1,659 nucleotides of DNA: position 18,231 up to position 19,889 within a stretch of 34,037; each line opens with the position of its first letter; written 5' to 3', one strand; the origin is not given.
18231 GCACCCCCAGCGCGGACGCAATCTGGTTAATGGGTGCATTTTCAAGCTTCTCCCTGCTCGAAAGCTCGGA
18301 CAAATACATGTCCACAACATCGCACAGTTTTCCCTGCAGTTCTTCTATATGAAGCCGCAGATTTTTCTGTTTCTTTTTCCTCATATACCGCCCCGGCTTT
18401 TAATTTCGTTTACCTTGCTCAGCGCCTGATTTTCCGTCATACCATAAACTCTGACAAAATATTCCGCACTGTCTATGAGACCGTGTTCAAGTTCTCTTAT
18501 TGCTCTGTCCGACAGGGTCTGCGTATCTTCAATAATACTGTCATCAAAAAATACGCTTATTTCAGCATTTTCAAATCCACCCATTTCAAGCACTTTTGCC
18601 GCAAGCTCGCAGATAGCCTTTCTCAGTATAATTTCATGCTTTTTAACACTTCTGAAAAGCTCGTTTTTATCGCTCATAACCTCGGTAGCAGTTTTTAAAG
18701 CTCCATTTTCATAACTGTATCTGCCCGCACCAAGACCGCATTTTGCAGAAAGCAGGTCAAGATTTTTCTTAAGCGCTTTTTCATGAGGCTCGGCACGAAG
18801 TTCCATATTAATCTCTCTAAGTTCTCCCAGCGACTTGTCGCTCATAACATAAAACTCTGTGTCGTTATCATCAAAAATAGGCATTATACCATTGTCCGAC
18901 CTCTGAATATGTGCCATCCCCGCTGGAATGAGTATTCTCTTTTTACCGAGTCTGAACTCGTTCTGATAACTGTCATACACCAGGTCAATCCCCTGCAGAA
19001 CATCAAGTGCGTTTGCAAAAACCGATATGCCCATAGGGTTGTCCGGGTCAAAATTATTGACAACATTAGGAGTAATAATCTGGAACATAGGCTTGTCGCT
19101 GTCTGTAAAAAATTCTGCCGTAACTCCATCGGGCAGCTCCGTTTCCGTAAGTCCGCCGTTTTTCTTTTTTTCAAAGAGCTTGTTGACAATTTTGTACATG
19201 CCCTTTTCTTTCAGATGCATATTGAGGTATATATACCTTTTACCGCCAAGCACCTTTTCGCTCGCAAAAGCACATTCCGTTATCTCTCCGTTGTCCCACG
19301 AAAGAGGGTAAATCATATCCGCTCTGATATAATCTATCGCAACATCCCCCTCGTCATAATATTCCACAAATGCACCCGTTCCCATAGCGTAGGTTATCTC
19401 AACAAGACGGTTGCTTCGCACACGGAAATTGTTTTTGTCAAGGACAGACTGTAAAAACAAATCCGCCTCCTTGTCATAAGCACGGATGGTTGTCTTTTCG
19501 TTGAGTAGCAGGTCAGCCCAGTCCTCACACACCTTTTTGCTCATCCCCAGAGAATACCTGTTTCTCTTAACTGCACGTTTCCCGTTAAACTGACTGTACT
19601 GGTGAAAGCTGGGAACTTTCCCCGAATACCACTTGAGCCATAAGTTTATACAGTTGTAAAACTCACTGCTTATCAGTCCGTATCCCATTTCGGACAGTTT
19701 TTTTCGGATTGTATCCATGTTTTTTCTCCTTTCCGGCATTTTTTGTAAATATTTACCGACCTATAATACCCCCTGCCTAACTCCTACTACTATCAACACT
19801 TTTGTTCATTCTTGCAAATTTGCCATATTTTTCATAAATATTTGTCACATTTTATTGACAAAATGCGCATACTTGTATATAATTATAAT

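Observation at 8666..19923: Intact 11-kb siphovirus head-tail-lysis module with no terminase, integrase, repressor or replication genes, wedged between core operons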

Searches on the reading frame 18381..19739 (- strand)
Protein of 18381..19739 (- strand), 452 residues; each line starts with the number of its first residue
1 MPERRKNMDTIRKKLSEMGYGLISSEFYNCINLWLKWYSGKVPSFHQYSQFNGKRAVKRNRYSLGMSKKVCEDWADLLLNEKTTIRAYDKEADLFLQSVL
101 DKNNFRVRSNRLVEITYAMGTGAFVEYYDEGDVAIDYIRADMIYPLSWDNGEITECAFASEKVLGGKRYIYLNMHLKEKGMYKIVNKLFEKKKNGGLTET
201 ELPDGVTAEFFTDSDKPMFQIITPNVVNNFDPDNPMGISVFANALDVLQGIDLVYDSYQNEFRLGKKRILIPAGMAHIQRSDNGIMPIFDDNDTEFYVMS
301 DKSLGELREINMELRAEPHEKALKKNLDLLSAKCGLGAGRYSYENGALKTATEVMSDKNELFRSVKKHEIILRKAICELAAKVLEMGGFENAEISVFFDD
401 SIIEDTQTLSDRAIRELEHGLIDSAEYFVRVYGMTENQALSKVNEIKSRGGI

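Call 5: search_protein_families(library=pfam, proteins=[window:18381-19739:-], max_evalue=0.01)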
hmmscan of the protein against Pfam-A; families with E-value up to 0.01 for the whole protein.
window:18381-19739:- (452 aa): 1 family
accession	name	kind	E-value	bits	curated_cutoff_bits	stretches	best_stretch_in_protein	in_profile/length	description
PF05133.19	SPP1_portal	-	5.6e-23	82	25.5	1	26-446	10-409/416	Phage portal protein, SPP1 Gp6-like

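Call 7: search_protein_families(library=phrogs, proteins=[window:18381-19739:-], max_evalue=0.001)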
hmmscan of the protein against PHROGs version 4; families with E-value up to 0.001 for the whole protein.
window:18381-19739:- (452 aa): 1 family
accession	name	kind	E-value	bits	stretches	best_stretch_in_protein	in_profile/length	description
phrog_533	-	head and packaging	4.8e-107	359.5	1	14-448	18-478/495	portal protein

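Call 12: search_dna_similar(query=window:18381-19739:-, collection=phages, mode=protein, max_rows=25)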
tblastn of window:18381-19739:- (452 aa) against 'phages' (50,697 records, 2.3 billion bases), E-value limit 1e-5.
Records with a match: 208; places in all: 212; records where one place covers at least 80% of the query: 206.
Best place of each record, by identity: <60% 208.
By first word of the organism name: Streptococcus 121; Bacillus 24; Listeria 17; Bacteriophage 9; Lactobacillus 8; Clostridium 8; Latilactobacillus 4; bajarodcaudo 2; Phage 2; Enterococcus 2; and 8 more.
By host as written in the record: - 24; Listeria monocytogenes 10; Streptococcus thermophilus 10; Streptococcus thermophilus ST67009 7; Bacillus cereus 6; Clostridium difficile 6; Bacillus thuringiensis 4; Bacillus cereus LH002 2; and 114 more.
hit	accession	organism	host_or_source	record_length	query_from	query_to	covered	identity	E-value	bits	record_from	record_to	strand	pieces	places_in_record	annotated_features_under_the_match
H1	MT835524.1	Bacteriophage sp.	human fecal samples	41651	7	446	97%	48.1%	1e-125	407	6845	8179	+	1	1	record has no annotation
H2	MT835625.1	Bacteriophage sp.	human fecal samples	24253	11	450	97%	38.0%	2e-89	303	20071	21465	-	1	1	record has no annotation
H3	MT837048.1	Bacteriophage sp.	human fecal samples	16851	11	450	97%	37.8%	1e-90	306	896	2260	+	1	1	record has no annotation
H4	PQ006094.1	bajarodcaudo virus 3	Neotoma bryanti feces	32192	18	449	96%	37.7%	2e-72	254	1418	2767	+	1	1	portal protein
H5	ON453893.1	Acutalibacter phage Fontainebleau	Acutalibacter muris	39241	19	452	96%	36.7%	2e-75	262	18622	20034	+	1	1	portal protein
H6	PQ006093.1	bajarodcaudo virus 2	Neotoma bryanti feces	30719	15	446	96%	35.5%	9e-68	240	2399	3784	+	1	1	portal protein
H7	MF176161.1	Bacillus phage Deep-Purple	Bacillus cereus LH002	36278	23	446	94%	35.0%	7e-65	231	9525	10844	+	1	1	portal protein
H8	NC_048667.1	Bacillus phage Deep-Purple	Bacillus cereus LH002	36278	23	446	94%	35.0%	7e-65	231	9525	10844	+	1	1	portal protein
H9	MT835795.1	Bacteriophage sp.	human fecal samples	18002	4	443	97%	33.5%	3e-63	227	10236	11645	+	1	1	record has no annotation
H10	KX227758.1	Bacillus phage PfNC7401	Bacillus cereus NC7401/2455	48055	13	446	96%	33.7%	2e-64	231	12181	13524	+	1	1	portal protein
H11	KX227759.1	Bacillus phage PfIS075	Bacillus cereus IS075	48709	13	446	96%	33.7%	2e-64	231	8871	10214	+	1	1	portal protein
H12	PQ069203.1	Bacillus phage C30-2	Bacillus sp. C30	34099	23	446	94%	33.9%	6e-65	232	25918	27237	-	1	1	record has no annotation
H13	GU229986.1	Bacillus phage 250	Bacillus cereus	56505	13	439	94%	32.9%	3e-59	215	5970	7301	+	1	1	phage portal protein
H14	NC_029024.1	Bacillus phage 250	Bacillus cereus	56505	13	439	94%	32.9%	3e-59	215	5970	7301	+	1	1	portal protein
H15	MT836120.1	Bacteriophage sp.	human fecal samples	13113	23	447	94%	32.4%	7e-58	211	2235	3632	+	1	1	record has no annotation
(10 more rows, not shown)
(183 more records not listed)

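Call 13: find_encoding_contigs(protein=window:18381-19739:-, flank=10000, max_places=10)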
Protein window:18381-19739:- (452 aa): no gene with exactly this product is on record in the collection.

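Call 14: find_homologous_proteins(query=window:18381-19739:-, max_evalue=1e-20)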
Query window:18381-19739:- (452 aa): 3976 proteins with E <= 1e-20 among 8000 candidates; the best 120 are listed.
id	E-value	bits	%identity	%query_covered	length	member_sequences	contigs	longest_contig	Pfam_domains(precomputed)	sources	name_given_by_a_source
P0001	3.4e-298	1007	100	98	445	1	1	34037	PF05133.20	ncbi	-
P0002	5.5e-278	940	93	98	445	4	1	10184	PF05133.20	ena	-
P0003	3.0e-277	938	92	98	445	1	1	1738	PF05133.20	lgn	-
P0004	1.9e-274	928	91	98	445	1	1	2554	PF05133.20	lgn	-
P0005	6.2e-267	904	87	98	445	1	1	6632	PF05133.20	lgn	-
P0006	8.5e-255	864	84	98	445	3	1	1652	PF05133.20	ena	-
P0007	2.6e-253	859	84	98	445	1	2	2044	PF05133.20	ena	-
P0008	6.0e-245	831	81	98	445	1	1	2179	PF05133.20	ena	-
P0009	5.6e-243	825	80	98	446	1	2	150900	PF05133.20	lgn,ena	-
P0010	2.2e-237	806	78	98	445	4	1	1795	PF05133.20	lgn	-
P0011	1.1e-236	804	77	98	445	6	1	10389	PF05133.20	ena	-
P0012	1.2e-235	801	78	98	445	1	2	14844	PF05133.20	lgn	-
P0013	1.9e-235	800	78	98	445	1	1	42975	PF05133.20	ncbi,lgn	-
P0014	5.0e-234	795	78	98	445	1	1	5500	PF05133.20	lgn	-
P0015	1.1e-233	794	77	98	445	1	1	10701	PF05133.20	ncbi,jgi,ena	ncbi:MAG: phage portal protein [Monoglobales bacterium]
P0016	2.4e-229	780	76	98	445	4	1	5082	PF05133.20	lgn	-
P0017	4.7e-224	762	74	98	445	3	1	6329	PF05133.20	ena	-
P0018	2.2e-214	730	72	98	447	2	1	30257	PF05133.20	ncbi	-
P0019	4.5e-177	607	61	97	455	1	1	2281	PF05133.20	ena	-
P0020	1.1e-175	603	61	96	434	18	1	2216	PF05133.20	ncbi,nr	ncbi:MAG: phage portal protein [Clostridia bacterium]|nr:phage portal protein [Clostridia bacterium]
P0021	5.8e-172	591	59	96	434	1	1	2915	PF05133.20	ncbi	-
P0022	1.6e-171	589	60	96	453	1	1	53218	PF05133.20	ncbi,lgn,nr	ncbi:MAG: phage portal protein [Eubacteriales bacterium]|nr:phage portal protein [Eubacteriales bact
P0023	7.2e-171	587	59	94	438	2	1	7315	PF05133.20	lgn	-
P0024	2.8e-170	585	58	98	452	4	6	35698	PF05133.20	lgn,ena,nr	nr:MAG TPA: portal protein [Caudoviricetes sp.]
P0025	4.7e-170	584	60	94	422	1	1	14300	PF05133.20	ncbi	-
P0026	7.8e-170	584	59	96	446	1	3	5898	PF05133.20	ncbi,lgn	-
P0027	2.9e-169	582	58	94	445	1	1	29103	PF05133.20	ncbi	-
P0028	4.7e-169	581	56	96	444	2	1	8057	PF05133.20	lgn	-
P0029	6.6e-169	581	60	96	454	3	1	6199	PF05133.20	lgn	-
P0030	8.8e-169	580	61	93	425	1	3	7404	PF05133.20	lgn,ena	-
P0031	1.5e-168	579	59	94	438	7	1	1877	PF05133.20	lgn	-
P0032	1.5e-168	579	59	94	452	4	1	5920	PF05133.20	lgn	-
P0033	2.2e-168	579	61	95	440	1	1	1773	PF05133.20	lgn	-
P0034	6.6e-168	577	61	94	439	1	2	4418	PF05133.20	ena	-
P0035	4.4e-167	575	59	96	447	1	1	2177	PF05133.20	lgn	-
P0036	2.1e-166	572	59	96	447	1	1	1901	PF05133.20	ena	-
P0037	2.3e-165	569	59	94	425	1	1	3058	PF05133.20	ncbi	-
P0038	2.7e-165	569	56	96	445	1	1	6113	PF05133.20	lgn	-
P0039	5.0e-165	568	58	96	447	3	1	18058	PF05133.20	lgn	-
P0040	1.0e-164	567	59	94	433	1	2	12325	PF05133.20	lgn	-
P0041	1.4e-164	566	58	94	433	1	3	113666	PF05133.20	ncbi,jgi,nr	ncbi:MAG: phage portal protein [Ruminococcaceae bacterium]|nr:phage portal protein [Oscillospiraceae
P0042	3.7e-164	565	57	97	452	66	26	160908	PF05133.20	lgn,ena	-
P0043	4.0e-164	565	59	95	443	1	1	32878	PF05133.20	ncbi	-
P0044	1.0e-163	563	59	95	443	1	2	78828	PF05133.20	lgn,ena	-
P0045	1.9e-163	563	55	97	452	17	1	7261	PF05133.20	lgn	-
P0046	2.5e-163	562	59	95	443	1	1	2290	PF05133.20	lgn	-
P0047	5.7e-163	561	56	97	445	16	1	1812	PF05133.20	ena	-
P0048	7.5e-163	561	58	94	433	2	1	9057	PF05133.20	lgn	-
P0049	2.0e-162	559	58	93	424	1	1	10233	PF05133.20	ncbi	-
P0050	3.4e-161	555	57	94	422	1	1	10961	PF05133.20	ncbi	-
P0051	4.3e-161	555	57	95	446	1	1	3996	PF05133.20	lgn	-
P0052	1.4e-160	553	57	97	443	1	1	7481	PF05133.20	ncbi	-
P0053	1.6e-160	553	57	97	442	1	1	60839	PF05133.20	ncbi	-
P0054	1.7e-159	550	58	96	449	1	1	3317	PF05133.20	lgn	-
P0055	1.5e-157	543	55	95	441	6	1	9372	PF05133.20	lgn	-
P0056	1.3e-156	540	55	94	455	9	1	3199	PF05133.20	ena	-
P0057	1.0e-154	534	53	96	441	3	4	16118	PF05133.20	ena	-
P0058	2.6e-151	523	53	97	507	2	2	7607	PF05133.20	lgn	-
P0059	6.6e-151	521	54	96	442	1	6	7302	PF05133.20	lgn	-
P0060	8.8e-151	521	54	98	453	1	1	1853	PF05133.20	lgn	-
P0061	1.5e-150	520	54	95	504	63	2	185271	PF05133.20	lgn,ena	-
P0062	1.7e-150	520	53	98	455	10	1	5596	PF05133.20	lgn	-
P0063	2.1e-150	520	52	97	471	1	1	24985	PF05133.20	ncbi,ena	-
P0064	1.0e-149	517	54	98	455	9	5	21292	PF05133.20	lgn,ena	-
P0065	1.0e-149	517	54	97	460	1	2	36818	PF05133.20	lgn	-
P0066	1.1e-149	517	54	98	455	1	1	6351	PF05133.20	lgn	-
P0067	1.5e-149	517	53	98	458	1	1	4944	PF05133.20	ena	-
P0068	1.8e-149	517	53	96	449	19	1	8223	PF05133.20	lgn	-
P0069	1.1e-148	514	51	96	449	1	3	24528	PF05133.20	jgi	-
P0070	1.1e-148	514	51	96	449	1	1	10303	PF05133.20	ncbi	-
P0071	1.7e-148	513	53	95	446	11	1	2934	PF05133.20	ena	-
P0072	2.0e-148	513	54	98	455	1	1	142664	PF05133.20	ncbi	-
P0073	3.5e-148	512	51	96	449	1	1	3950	PF05133.20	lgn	-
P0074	4.1e-148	512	53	96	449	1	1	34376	PF05133.20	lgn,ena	-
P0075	1.6e-147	510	54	96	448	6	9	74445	PF05133.20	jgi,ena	-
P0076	2.2e-147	510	53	96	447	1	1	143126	PF05133.20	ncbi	-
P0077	2.4e-147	510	54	96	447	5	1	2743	PF05133.20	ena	-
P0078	2.9e-147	509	52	98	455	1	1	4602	PF05133.20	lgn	-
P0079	3.0e-147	509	51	97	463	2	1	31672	PF05133.20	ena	-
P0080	3.2e-147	509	55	98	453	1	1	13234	PF05133.20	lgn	-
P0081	3.3e-147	509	53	98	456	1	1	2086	PF05133.20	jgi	jgi:A118 family predicted phage portal protein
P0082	3.4e-147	509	53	96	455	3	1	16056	PF05133.20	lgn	-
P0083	6.1e-147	508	52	96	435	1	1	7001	PF05133.20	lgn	-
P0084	6.8e-147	508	51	95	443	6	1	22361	PF05133.20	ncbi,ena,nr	ncbi:MAG: phage portal protein [Clostridia bacterium]|nr:phage portal protein [Clostridia bacterium]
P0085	9.4e-147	508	53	96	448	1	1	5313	PF05133.20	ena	-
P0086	1.0e-146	507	52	96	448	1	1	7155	PF05133.20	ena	-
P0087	2.1e-146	506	52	96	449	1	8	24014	PF05133.20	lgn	-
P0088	2.5e-146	506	53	96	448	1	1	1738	PF05133.20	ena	-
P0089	2.9e-146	506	53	96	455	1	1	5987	PF05133.20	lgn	-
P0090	3.7e-146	506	53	98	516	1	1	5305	PF05133.20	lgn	-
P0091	5.4e-146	505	54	96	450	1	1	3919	PF05133.20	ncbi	-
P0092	6.6e-146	505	53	98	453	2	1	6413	PF05133.20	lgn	-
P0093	1.4e-145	504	52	98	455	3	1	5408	PF05133.20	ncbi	-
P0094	1.5e-145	504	53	97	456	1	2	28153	PF05133.20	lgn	-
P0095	1.8e-145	503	52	98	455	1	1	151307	PF05133.20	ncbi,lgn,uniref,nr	ncbi:phage portal protein [Anaerotignum sp.]|uniref:phage portal protein n=1 Tax=Anaerotignum sp. Ta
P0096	2.1e-145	503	52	98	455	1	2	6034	PF05133.20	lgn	-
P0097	2.4e-145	503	52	98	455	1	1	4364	PF05133.20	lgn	-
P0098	2.5e-145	503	52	98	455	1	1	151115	PF05133.20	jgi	-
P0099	2.9e-145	503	52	96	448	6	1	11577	PF05133.20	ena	-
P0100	3.0e-145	503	52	98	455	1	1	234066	PF05133.20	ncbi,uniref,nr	ncbi:MAG: phage portal protein [Anaerotignum propionicum]|uniref:phage portal protein n=1 Tax=Anaero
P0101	4.2e-145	502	53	96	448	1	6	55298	PF05133.20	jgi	-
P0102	7.2e-145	501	53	95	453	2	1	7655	PF05133.20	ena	-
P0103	7.9e-145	501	52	97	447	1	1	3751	PF05133.20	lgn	-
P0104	8.1e-145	501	52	98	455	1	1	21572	PF05133.20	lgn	-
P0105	8.5e-145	501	52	98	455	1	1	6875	PF05133.20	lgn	-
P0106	9.3e-145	501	51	96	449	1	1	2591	PF05133.20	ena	-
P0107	1.1e-144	501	52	96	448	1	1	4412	PF05133.20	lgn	-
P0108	1.3e-144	501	52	96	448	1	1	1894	PF05133.20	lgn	-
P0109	1.4e-144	500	54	94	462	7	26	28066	PF05133.20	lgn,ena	-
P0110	1.6e-144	500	52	98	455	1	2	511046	PF05133.20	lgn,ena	-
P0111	1.7e-144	500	52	96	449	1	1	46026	PF05133.20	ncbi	-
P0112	2.0e-144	500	52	96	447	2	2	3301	PF05133.20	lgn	-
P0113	2.3e-144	500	53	96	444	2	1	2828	PF05133.20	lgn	-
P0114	2.4e-144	500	52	96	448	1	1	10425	PF05133.20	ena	-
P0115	2.4e-144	500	52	97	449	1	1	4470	PF05133.20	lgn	-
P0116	2.6e-144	500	52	98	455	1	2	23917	PF05133.20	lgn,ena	-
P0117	2.8e-144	499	52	96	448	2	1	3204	PF05133.20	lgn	-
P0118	2.9e-144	499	51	98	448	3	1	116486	PF05133.20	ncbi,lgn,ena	-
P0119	3.0e-144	499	52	96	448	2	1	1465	PF05133.20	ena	-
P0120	3.3e-144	499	53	96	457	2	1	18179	PF05133.20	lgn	-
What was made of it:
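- Checked: The portal start is at 19718 (the 445-aa product matches database entry P0001, call 14), 205 nt from the rnfC ATG at 19924.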

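Call 15: find_encoding_contigs(protein=P0009, flank=10000, max_places=3)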
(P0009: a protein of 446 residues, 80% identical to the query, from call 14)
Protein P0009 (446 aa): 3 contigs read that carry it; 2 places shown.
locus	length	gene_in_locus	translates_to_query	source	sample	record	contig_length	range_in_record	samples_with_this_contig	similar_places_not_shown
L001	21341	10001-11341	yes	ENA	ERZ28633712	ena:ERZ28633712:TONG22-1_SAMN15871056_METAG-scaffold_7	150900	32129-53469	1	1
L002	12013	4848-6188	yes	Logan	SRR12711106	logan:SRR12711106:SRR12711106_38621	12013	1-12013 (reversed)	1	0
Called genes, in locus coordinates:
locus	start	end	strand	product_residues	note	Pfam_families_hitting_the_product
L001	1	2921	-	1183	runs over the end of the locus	PF02463:SMC_N, PF13175:AAA_15 (weak), PF13304:AAA_21 (weak), PF13476:AAA_23 (weak), PF13555:AAA_29 (faint), PF24161:CCDC39 (faint), PF06470:SMC_hinge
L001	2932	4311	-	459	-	PF01554:MatE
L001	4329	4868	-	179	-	PF12844:HTH_19, PF13443:HTH_26 (weak), PF13560:HTH_31, PF01381:HTH_3, PF02311:AraC_binding (weak), PF07883:Cupin_2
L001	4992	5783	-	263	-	PF13484:Fer4_16 (faint), PF04060:FeS, PF14697:Fer4_21 (weak), PF25160:LdpA_Fe-S-bd (weak), PF00037:Fer4 (weak), PF12837:Fer4_6 (weak), PF12838:Fer4_7 (weak), PF13187:Fer4_9 (weak), +1 more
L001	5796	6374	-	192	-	PF02508:Rnf-Nqr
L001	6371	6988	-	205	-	PF02508:Rnf-Nqr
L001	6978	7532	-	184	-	PF04205:FMN_bind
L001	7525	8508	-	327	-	PF03116:NQR2_RnfD_RnfE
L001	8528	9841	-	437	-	PF13375:RnfC_N, PF01512:Complex1_51K, PF10531:SLBB, PF12797:Fer4_2 (faint), PF12838:Fer4_7 (weak)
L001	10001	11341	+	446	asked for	PF05133:SPP1_portal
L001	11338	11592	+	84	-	-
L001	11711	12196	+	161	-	PF06810:Phage_scaffold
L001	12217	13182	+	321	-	-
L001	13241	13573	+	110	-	-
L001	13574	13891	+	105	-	-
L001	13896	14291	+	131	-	-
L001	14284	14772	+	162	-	-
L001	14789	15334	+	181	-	PF06854:Phage_Gp15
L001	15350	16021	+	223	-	-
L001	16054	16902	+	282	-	PF05709:Sipho_tail (weak), PF22768:SPP1_Dit (weak)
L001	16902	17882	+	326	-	PF14594:Sipho_Gp37 (faint)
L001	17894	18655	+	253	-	-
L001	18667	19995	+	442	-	-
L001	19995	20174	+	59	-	-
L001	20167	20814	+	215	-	PF01510:Amidase_2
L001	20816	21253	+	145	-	PF05105:Phage_holin_4_1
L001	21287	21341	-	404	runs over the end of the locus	PF03721:UDPG_MGDP_dh_N, PF00984:UDPG_MGDP_dh, PF03720:UDPG_MGDP_dh_C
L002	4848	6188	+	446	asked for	PF05133:SPP1_portal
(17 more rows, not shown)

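Call 16: find_encoding_contigs(protein=P0013, flank=10000, max_places=3)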
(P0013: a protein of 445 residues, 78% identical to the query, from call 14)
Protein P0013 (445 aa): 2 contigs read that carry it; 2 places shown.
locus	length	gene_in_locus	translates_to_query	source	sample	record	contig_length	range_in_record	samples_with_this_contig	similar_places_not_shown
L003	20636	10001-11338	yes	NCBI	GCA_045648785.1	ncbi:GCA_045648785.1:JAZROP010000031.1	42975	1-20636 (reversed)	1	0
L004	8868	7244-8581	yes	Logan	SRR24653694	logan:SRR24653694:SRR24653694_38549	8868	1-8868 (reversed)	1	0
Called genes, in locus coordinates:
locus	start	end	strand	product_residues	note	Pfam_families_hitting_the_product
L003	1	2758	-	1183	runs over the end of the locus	PF02463:SMC_N, PF13175:AAA_15, PF13304:AAA_21 (weak), PF13476:AAA_23, PF13555:AAA_29 (faint), PF24161:CCDC39 (faint), PF06470:SMC_hinge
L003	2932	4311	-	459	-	PF01554:MatE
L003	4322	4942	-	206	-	PF12844:HTH_19, PF13443:HTH_26 (weak), PF13560:HTH_31, PF01381:HTH_3, PF02311:AraC_binding (weak), PF07883:Cupin_2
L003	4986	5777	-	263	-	PF04060:FeS, PF12838:Fer4_7, PF13237:Fer4_10 (weak), PF14697:Fer4_21 (weak), PF00037:Fer4, PF12797:Fer4_2 (weak), PF14697:Fer4_21 (weak), PF12838:Fer4_7, +7 more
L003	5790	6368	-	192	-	PF02508:Rnf-Nqr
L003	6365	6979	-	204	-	PF02508:Rnf-Nqr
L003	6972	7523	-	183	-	PF04205:FMN_bind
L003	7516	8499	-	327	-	PF03116:NQR2_RnfD_RnfE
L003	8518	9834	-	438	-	PF13375:RnfC_N, PF01512:Complex1_51K, PF10531:SLBB, PF13237:Fer4_10, PF14697:Fer4_21 (weak), PF12837:Fer4_6 (weak), PF12838:Fer4_7, PF13187:Fer4_9 (weak), +3 more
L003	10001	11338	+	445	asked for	PF05133:SPP1_portal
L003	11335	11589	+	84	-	-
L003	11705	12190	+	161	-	PF06810:Phage_scaffold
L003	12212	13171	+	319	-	-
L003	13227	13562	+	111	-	-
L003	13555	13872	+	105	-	-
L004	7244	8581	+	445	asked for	PF05133:SPP1_portal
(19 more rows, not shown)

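Call 17: find_encoding_contigs(protein=P0018, flank=10000, max_places=3)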
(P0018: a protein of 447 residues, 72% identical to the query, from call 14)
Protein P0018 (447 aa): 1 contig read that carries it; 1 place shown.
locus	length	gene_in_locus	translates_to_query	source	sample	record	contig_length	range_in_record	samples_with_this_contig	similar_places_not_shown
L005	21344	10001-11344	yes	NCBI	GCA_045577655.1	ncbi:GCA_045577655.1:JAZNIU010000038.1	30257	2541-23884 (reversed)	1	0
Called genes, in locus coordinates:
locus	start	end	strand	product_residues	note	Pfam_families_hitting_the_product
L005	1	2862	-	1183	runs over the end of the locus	PF02463:SMC_N, PF13175:AAA_15 (weak), PF13304:AAA_21 (weak), PF13476:AAA_23, PF13555:AAA_29 (faint), PF06470:SMC_hinge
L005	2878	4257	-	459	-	PF01554:MatE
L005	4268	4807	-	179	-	PF12844:HTH_19, PF13443:HTH_26 (weak), PF13560:HTH_31, PF01381:HTH_3, PF07883:Cupin_2, PF02311:AraC_binding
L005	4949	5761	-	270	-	PF04060:FeS, PF12838:Fer4_7 (weak), PF25160:LdpA_Fe-S-bd (weak), PF00037:Fer4 (weak), PF12797:Fer4_2 (weak), PF12838:Fer4_7, PF13187:Fer4_9, PF00037:Fer4, +6 more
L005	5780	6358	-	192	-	PF02508:Rnf-Nqr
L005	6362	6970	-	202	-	PF02508:Rnf-Nqr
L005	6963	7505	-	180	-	PF04205:FMN_bind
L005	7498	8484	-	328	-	PF03116:NQR2_RnfD_RnfE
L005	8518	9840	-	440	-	PF13375:RnfC_N, PF01512:Complex1_51K, PF10531:SLBB, PF13183:Fer4_8 (faint), PF13534:Fer4_17 (faint), PF13237:Fer4_10, PF12838:Fer4_7, PF13187:Fer4_9 (weak), +2 more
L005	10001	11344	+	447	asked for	PF05133:SPP1_portal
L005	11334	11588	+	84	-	-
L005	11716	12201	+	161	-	PF06810:Phage_scaffold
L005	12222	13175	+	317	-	-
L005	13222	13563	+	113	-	-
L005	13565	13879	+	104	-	-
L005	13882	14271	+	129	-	-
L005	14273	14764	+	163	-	-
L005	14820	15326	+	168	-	PF06854:Phage_Gp15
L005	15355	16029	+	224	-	-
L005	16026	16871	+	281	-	PF22768:SPP1_Dit (weak)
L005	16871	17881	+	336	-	PF14594:Sipho_Gp37 (weak)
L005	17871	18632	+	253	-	-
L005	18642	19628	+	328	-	-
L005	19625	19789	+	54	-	-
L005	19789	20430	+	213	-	PF01510:Amidase_2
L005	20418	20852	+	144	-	PF05105:Phage_holin_4_1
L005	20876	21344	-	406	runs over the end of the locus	PF03446:NAD_binding_2 (faint), PF03721:UDPG_MGDP_dh_N, PF00984:UDPG_MGDP_dh, PF03720:UDPG_MGDP_dh_C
